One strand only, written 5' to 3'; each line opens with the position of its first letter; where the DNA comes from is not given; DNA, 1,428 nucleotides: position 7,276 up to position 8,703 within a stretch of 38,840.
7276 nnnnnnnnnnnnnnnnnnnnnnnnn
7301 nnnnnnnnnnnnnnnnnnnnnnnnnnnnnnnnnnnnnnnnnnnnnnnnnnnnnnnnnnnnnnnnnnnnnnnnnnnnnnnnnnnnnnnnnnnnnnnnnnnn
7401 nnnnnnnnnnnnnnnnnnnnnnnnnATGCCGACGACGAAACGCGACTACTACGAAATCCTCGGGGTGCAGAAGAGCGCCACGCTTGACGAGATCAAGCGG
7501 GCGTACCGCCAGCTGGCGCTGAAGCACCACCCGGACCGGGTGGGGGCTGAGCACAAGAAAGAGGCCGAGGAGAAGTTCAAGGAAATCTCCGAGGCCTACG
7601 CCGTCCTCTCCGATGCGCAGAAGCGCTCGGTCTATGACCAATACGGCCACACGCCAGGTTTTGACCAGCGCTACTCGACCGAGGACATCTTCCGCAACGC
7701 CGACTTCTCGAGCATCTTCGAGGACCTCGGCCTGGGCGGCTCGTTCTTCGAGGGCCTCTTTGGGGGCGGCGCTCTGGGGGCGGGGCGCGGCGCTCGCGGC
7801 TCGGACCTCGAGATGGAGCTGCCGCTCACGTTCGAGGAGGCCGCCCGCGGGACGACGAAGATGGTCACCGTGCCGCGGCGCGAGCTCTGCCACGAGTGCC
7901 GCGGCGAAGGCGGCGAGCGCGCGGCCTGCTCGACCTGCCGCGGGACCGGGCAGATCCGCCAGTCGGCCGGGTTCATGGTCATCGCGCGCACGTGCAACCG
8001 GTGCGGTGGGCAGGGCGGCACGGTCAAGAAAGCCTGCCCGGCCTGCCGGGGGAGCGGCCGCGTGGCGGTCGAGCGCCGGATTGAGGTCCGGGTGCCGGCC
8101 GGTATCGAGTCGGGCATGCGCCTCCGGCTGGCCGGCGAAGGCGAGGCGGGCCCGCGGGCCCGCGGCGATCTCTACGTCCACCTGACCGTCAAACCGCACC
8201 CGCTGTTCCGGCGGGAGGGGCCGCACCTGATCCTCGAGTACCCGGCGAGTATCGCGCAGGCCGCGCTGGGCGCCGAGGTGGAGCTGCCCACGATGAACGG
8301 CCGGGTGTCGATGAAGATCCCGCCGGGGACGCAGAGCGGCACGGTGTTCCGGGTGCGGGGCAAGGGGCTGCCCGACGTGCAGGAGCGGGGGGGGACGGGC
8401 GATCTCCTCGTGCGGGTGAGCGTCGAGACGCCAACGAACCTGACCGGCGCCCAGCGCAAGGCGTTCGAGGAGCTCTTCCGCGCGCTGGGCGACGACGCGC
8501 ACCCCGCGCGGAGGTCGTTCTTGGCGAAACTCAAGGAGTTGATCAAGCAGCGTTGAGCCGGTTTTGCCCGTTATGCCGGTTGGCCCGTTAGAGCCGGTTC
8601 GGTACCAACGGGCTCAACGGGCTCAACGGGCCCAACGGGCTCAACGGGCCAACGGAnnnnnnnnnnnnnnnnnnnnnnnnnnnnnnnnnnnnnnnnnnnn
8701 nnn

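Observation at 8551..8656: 9-bp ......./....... palindromic array present four times, with upstream stop codons inside the first unit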

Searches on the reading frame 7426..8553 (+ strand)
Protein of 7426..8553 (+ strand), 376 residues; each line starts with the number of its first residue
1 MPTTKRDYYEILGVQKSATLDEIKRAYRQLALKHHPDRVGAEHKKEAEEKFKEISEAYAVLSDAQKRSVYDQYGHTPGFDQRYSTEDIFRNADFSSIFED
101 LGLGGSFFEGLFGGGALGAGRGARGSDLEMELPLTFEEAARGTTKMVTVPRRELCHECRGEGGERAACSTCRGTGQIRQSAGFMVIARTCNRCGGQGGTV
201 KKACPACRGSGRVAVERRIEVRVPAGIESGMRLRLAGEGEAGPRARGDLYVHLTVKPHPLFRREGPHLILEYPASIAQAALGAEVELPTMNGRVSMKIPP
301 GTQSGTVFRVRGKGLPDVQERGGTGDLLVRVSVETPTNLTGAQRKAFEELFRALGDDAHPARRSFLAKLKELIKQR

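Call 23: find_homologous_proteins(query=window:7426-8553:+, max_evalue=1e-60)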
Query window:7426-8553:+ (376 aa): 7752 proteins with E <= 1e-60 among 8000 candidates; the best 120 are listed.
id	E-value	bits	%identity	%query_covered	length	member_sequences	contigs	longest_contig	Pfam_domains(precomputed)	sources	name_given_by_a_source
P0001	8.7e-248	840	100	100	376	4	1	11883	PF00226.37,PF00684.26,PF01556.24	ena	-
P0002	5.9e-217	738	88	100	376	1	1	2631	PF00226.37,PF00684.26,PF01556.24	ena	-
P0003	7.0e-206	702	84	100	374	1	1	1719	PF00226.37,PF00684.26,PF01556.24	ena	-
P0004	9.3e-206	701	82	100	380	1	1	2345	PF00226.37,PF00684.26,PF01556.24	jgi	jgi:molecular chaperone DnaJ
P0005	7.9e-205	698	83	100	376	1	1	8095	PF00226.37,PF00684.26,PF01556.24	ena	-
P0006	5.5e-204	695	81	100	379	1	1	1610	PF00226.37,PF00684.26,PF01556.24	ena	-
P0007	7.9e-204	695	81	100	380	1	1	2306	PF00226.37,PF00684.26,PF01556.24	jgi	jgi:molecular chaperone DnaJ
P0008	2.5e-203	693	83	100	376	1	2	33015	PF00226.37,PF00684.26,PF01556.24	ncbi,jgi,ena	-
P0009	1.8e-198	677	79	100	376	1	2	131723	PF00226.37,PF00684.26,PF01556.24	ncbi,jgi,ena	-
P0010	2.0e-198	677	81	100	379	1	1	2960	PF00226.37,PF00684.26,PF01556.24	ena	-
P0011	1.1e-197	675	80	100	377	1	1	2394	PF00226.37,PF00684.26,PF01556.24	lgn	-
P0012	2.5e-196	670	78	100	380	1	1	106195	PF00226.37,PF00684.26,PF01556.24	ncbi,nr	ncbi:MAG: molecular chaperone DnaJ [Candidatus Omnitrophica bacterium]|nr:molecular chaperone DnaJ [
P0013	7.4e-196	669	80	100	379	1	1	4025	PF00226.37,PF00684.26,PF01556.24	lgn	-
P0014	3.1e-195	667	79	100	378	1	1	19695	PF00226.37,PF00684.26,PF01556.24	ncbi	-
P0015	1.3e-194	665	79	100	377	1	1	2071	PF00226.37,PF00684.26,PF01556.24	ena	-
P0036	1.7e-190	651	77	100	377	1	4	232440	PF00226.37,PF00684.26,PF01556.24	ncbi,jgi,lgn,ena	-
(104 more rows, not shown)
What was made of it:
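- On Cyanobacterial STRR: The DnaJ relatives that carry a source name are all called Candidatus Omnitrophica (call 23).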

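Call 25: find_encoding_contigs(protein=P0008, flank=10000, max_places=2)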
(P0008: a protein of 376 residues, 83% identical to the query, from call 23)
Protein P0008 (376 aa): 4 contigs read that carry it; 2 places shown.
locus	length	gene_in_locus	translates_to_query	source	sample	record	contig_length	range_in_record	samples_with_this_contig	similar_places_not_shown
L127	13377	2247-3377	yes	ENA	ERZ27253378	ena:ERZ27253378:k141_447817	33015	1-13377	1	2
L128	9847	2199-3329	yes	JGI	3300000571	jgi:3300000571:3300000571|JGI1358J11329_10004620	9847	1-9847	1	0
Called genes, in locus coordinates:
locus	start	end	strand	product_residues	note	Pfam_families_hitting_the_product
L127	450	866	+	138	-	-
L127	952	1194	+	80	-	-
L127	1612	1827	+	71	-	PF10049:DUF2283 (weak)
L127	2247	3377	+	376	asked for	PF00226:DnaJ, PF01556:DnaJ_C, PF00684:DnaJ_CXXCXGXG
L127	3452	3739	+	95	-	PF09723:Zn_ribbon_8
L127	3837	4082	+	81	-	PF04892:VanZ-LLP1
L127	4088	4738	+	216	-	-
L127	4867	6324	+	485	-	PF06245:DUF1015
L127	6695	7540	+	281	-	PF17848:Zn_ribbon_ACC, PF01039:Carboxyl_trans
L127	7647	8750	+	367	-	PF02463:SMC_N (weak), PF00005:ABC_tran, PF17912:OB_MalK, PF08402:TOBE_2 (weak), PF03459:TOBE (weak)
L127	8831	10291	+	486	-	PF01590:GAF, PF13185:GAF_2, PF13492:GAF_3 (weak), PF00990:GGDEF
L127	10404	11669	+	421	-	PF00990:GGDEF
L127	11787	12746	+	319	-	PF00480:ROK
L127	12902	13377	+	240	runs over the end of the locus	PF00923:TAL_FSA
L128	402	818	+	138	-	-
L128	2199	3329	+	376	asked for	PF00226:DnaJ, PF01556:DnaJ_C, PF00684:DnaJ_CXXCXGXG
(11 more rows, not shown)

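Call 26: find_encoding_contigs(protein=P0009, flank=10000, max_places=2)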
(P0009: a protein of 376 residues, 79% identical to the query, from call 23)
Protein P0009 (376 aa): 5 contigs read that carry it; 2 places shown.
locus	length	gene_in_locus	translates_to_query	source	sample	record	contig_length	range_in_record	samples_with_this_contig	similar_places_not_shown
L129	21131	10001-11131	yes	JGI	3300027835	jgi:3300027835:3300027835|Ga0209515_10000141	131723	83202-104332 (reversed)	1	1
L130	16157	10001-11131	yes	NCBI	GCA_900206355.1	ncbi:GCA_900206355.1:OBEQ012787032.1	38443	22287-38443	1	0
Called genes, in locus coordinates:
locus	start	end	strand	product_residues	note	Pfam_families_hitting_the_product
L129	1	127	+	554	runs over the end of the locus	PF00919:UPF0004, PF04055:Radical_SAM, PF01938:TRAM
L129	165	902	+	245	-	PF01715:IPPT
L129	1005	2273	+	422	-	PF13167:GTP-bdg_N, PF02492:cobW (faint), PF00009:GTP_EFTU (faint), PF16360:GTP-bdg_M, PF00350:Dynamin_N (faint), PF01926:MMR_HSR1, PF02421:FeoB_N, PF19275:HflX_C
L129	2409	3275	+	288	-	PF12760:Zn_ribbon_IS1595 (weak), PF12762:DDE_Tnp_IS1595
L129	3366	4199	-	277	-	-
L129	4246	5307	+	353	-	PF01628:HrcA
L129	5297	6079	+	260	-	PF01025:GrpE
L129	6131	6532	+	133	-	PF05635:23S_rRNA_IVP, PF22296:bAvd (weak)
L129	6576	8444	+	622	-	PF00012:HSP70, PF06723:MreB_Mbl, PF00012:HSP70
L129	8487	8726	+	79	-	-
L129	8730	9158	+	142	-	PF13650:Asp_protease_2, PF13975:gag-asp_proteas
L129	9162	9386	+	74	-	PF10049:DUF2283 (weak)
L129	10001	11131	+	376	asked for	PF00226:DnaJ, PF01556:DnaJ_C, PF00684:DnaJ_CXXCXGXG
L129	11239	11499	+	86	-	PF09723:Zn_ribbon_8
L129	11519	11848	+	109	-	PF04892:VanZ-LLP1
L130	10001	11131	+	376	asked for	PF00226:DnaJ, PF01556:DnaJ_C, PF00684:DnaJ_CXXCXGXG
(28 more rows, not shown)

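Call 41: find_encoding_contigs(protein=P0012, flank=10000, max_places=1)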
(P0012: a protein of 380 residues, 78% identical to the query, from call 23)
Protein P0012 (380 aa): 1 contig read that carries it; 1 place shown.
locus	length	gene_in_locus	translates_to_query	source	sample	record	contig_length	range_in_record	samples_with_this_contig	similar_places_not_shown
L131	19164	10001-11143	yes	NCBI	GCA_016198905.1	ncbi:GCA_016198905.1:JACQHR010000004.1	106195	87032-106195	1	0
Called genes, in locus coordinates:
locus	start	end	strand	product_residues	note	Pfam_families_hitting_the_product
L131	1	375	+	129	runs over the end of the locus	PF07681:DoxX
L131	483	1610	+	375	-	-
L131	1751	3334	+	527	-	PF00919:UPF0004, PF04055:Radical_SAM, PF01938:TRAM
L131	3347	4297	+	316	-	PF01745:IPT, PF01715:IPPT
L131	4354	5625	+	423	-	PF13167:GTP-bdg_N, PF00005:ABC_tran (faint), PF02492:cobW (faint), PF16360:GTP-bdg_M, PF00350:Dynamin_N (faint), PF01926:MMR_HSR1, PF02421:FeoB_N, PF19275:HflX_C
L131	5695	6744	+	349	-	PF01628:HrcA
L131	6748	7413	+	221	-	PF01025:GrpE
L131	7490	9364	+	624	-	PF00012:HSP70, PF06723:MreB_Mbl, PF00012:HSP70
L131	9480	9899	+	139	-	-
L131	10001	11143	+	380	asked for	PF00226:DnaJ, PF01556:DnaJ_C, PF00684:DnaJ_CXXCXGXG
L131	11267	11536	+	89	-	PF09723:Zn_ribbon_8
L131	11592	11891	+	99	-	PF04892:VanZ-LLP1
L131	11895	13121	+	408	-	PF06245:DUF1015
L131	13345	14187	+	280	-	PF17848:Zn_ribbon_ACC, PF01039:Carboxyl_trans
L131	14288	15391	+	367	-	PF02463:SMC_N (weak), PF03215:Rad17 (weak), PF00005:ABC_tran, PF17912:OB_MalK, PF08402:TOBE_2, PF03459:TOBE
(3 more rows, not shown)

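Call 42: find_encoding_contigs(protein=P0036, flank=10000, max_places=1)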
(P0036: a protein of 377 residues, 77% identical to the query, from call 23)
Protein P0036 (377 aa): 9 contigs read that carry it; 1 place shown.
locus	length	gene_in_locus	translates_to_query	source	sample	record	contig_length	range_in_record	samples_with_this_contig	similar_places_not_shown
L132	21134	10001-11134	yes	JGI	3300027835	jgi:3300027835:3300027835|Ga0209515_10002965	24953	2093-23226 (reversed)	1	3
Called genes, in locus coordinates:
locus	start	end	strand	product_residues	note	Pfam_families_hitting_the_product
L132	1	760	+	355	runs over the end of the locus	-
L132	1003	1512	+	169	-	PF12276:DUF3617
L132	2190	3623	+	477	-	PF00919:UPF0004, PF04055:Radical_SAM, PF01938:TRAM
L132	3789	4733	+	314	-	PF01745:IPT (weak), PF01715:IPPT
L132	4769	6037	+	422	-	PF13167:GTP-bdg_N, PF16360:GTP-bdg_M, PF00009:GTP_EFTU (faint), PF01926:MMR_HSR1, PF02421:FeoB_N, PF02492:cobW (faint), PF19275:HflX_C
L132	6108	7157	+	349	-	PF01628:HrcA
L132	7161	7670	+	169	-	PF01025:GrpE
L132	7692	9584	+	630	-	PF00012:HSP70, PF06723:MreB_Mbl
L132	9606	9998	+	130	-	-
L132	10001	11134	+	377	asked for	PF00226:DnaJ, PF01556:DnaJ_C, PF00684:DnaJ_CXXCXGXG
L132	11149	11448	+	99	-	PF09723:Zn_ribbon_8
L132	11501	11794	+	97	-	PF04892:VanZ-LLP1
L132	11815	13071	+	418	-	PF06245:DUF1015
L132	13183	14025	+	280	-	PF17848:Zn_ribbon_ACC, PF01039:Carboxyl_trans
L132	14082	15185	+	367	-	PF00005:ABC_tran, PF02463:SMC_N (faint), PF17912:OB_MalK, PF08402:TOBE_2, PF03459:TOBE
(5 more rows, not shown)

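Call 43: find_encoding_contigs(protein=P0005, flank=10000, max_places=1)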
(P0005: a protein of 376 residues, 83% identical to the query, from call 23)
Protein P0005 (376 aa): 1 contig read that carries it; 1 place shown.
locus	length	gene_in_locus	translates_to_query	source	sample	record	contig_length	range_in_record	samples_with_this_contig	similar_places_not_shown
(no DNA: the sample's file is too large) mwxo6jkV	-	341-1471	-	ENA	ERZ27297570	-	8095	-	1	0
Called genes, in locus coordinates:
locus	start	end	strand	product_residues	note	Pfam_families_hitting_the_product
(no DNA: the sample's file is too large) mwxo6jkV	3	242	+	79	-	?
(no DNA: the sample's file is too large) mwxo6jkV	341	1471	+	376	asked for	PF00226:DnaJ, PF01556:DnaJ_C, PF00684:DnaJ_CXXCXGXG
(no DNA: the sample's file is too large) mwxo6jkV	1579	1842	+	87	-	PF09723:Zn_ribbon_8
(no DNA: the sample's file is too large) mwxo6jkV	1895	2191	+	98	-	PF04892:VanZ-LLP1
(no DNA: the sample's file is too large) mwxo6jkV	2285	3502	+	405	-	PF06245:DUF1015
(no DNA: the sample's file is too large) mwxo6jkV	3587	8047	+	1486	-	PF01833:TIG (faint), PF00150:Cellulase, PF05345:He_PIG, PF17963:Big_9, PF07705:CARDB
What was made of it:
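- Tried and rejected: One contig (that of P0005) could not be read because the sample file was too large (call 43).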

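Call 59: find_encoding_contigs(protein=P0002, flank=3000, max_places=1)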
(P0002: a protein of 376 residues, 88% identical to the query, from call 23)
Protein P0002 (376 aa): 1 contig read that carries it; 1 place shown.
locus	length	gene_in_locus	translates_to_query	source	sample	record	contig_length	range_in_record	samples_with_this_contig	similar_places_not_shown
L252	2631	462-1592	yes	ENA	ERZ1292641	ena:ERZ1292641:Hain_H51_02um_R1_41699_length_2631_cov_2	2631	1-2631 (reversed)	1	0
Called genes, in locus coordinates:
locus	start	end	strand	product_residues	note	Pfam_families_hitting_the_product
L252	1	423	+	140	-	?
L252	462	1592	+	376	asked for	PF00226:DnaJ, PF01556:DnaJ_C, PF00684:DnaJ_CXXCXGXG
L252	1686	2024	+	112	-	PF09723:Zn_ribbon_8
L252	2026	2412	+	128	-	-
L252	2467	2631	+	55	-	?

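Call 60: find_encoding_contigs(protein=P0004, flank=3000, max_places=1)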
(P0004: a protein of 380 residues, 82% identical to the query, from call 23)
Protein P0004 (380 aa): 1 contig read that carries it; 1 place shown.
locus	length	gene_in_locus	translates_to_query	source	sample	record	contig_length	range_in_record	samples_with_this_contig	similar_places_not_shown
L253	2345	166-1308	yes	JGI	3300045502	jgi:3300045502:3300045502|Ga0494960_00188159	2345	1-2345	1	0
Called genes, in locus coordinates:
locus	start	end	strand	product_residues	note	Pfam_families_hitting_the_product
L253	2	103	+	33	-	?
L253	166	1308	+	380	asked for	PF00226:DnaJ, PF01556:DnaJ_C, PF00684:DnaJ_CXXCXGXG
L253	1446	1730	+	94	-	PF09723:Zn_ribbon_8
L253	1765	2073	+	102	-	PF04892:VanZ-LLP1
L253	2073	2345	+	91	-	?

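Call 61: find_encoding_contigs(protein=P0013, flank=4000, max_places=1)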
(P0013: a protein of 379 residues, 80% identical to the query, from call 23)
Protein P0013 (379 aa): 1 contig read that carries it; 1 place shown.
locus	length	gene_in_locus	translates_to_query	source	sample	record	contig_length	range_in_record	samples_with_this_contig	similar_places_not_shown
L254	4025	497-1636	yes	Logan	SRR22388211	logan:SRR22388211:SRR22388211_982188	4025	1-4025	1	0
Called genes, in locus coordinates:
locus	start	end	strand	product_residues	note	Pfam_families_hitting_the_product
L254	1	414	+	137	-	?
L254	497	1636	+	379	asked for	PF00226:DnaJ, PF01556:DnaJ_C, PF00684:DnaJ_CXXCXGXG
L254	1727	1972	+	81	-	PF09723:Zn_ribbon_8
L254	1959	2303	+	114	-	PF04892:VanZ-LLP1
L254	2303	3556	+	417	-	PF06245:DUF1015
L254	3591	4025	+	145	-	?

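Call 75: find_encoding_contigs(protein=P0010, flank=2000, max_places=1)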
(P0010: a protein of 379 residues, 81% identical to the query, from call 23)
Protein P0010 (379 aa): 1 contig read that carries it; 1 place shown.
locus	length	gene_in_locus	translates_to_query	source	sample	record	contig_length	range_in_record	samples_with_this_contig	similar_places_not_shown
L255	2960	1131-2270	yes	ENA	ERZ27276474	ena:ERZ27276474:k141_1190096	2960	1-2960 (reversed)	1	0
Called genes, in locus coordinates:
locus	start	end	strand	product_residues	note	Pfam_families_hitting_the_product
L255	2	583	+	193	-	?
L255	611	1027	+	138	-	-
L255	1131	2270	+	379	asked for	PF00226:DnaJ, PF01556:DnaJ_C, PF00684:DnaJ_CXXCXGXG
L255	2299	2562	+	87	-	PF09723:Zn_ribbon_8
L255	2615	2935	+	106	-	PF04892:VanZ-LLP1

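Call 76: find_encoding_contigs(protein=P0006, flank=2000, max_places=1)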
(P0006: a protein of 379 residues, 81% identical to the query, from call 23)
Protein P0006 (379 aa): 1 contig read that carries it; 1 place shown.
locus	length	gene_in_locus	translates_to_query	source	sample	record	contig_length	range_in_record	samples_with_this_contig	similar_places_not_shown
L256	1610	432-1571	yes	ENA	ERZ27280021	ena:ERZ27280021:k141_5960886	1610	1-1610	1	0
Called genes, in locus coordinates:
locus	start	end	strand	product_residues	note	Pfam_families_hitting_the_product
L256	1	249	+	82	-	?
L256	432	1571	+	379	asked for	PF00226:DnaJ, PF01556:DnaJ_C, PF00684:DnaJ_CXXCXGXG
